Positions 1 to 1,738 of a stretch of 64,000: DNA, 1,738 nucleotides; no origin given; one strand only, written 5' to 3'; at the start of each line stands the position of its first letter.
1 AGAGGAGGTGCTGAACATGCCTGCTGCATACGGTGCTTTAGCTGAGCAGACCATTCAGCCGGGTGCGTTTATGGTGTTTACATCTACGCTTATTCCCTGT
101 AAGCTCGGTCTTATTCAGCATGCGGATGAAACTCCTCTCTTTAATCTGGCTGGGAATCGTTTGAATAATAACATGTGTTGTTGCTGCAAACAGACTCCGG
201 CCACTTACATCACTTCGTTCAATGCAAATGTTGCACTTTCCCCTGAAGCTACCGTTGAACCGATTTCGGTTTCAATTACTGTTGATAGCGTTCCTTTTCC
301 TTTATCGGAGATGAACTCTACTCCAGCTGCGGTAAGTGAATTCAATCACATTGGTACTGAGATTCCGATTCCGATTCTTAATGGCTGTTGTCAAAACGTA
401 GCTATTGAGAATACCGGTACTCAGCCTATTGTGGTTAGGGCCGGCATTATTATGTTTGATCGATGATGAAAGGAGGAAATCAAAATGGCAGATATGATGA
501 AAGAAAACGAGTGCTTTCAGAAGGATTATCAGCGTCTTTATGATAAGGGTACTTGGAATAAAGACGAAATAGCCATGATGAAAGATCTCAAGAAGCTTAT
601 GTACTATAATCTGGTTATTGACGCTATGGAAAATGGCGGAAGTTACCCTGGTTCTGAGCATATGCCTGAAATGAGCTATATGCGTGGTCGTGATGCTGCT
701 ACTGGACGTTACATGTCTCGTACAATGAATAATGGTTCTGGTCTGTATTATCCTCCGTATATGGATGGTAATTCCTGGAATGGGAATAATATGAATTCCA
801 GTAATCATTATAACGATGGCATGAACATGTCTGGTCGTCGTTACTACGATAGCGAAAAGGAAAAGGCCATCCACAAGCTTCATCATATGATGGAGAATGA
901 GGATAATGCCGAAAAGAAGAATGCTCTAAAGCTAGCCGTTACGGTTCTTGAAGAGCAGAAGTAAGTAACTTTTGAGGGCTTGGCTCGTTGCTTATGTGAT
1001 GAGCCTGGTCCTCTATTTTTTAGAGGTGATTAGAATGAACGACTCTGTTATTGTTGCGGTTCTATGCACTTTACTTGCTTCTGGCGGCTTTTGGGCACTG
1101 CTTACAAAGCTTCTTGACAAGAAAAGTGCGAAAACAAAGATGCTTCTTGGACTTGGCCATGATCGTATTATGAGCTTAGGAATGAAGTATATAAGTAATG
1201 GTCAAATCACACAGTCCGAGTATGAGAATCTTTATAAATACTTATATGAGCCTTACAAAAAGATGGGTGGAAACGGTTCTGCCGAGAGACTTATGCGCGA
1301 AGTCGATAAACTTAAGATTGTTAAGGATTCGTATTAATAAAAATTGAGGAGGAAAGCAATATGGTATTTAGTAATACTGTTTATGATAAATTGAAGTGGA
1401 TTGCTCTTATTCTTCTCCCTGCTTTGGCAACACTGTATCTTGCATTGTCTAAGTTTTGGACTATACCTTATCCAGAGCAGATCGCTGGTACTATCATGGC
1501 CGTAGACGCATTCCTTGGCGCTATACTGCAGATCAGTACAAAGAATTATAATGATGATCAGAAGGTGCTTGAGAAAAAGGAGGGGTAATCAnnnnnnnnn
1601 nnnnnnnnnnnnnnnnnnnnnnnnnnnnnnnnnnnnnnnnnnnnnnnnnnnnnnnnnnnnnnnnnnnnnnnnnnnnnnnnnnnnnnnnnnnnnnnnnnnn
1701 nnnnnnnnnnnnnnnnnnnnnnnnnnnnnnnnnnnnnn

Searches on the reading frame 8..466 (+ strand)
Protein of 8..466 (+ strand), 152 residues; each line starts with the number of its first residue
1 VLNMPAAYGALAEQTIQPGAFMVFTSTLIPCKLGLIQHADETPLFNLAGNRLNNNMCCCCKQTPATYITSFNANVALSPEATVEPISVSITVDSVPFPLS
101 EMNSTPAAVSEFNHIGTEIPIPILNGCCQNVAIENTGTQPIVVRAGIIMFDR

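Call 7: search_protein_families(library=pfam, proteins=[window:8-466:+], max_evalue=0.01)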
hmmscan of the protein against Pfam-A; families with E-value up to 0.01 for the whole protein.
window:8-466:+ (152 aa): 0 families

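Call 8: search_protein_families(library=phrogs, proteins=[window:8-466:+], max_evalue=0.01)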
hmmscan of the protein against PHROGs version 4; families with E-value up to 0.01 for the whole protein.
window:8-466:+ (152 aa): 1 family
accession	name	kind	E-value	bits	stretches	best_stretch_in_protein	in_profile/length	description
phrog_20016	-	unknown function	1.7e-19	70.8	1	8-148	4-135/141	-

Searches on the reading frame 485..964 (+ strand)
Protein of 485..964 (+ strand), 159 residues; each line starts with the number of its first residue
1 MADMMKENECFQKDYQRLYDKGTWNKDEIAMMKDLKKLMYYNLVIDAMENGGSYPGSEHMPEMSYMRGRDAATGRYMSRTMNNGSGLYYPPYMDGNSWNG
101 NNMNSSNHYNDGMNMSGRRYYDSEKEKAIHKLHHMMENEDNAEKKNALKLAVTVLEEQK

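Call 7: search_protein_families(library=pfam, proteins=[window:485-964:+], max_evalue=0.01)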
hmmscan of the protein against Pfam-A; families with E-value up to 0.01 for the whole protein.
window:485-964:+ (159 aa): 0 families

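Call 8: search_protein_families(library=phrogs, proteins=[window:485-964:+], max_evalue=0.01)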
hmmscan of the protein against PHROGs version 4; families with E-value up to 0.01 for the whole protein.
window:485-964:+ (159 aa): 1 family
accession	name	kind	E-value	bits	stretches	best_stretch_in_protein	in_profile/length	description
phrog_13151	-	unknown function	0.0094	16.7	0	120-157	4-41/49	-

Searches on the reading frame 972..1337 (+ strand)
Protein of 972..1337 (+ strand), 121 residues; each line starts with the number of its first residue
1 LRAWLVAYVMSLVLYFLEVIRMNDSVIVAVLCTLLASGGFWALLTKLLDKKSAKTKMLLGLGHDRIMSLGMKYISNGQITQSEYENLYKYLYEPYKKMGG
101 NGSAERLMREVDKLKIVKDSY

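Call 7: search_protein_families(library=pfam, proteins=[window:972-1337:+], max_evalue=0.01)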
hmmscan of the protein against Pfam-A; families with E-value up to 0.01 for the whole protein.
window:972-1337:+ (121 aa): 0 families

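Call 8: search_protein_families(library=phrogs, proteins=[window:972-1337:+], max_evalue=0.01)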
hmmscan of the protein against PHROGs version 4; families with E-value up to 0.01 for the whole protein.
window:972-1337:+ (121 aa): 2 families
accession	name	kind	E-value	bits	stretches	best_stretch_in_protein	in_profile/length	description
phrog_4105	-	unknown function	2.3e-25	89.8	1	29-120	5-102/103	-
phrog_4257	-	unknown function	2.4e-07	32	1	61-119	79-136/138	-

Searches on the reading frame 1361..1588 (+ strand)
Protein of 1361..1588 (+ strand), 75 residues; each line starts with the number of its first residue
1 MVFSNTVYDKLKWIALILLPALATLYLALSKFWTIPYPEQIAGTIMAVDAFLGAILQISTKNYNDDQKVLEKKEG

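Call 7: search_protein_families(library=pfam, proteins=[window:1361-1588:+], max_evalue=0.01)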
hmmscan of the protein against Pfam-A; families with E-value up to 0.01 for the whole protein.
window:1361-1588:+ (75 aa): 1 family
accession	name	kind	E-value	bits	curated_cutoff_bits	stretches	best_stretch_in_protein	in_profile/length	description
PF16938.10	Phage_holin_Dp1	-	2.3e-24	86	25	1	4-64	2-62/63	Putative phage holin Dp-1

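Call 8: search_protein_families(library=phrogs, proteins=[window:1361-1588:+], max_evalue=0.01)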
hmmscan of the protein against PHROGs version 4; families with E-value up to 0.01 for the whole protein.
window:1361-1588:+ (75 aa): 3 families
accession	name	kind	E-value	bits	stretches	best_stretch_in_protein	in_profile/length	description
phrog_881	-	lysis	1.6e-18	67.5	1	1-68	1-68/68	holin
phrog_9233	-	lysis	1.9e-17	64.6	1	3-68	14-79/124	holin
phrog_13239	-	unknown function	9.6e-15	56.1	1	2-67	18-83/138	-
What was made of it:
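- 1361..1588 (+): Dp-1-type holin, part of the resident backbone and the left neighbour of the variable locus. PF16938 E=2.3e-24 and phrog_881 (calls 7, 8).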
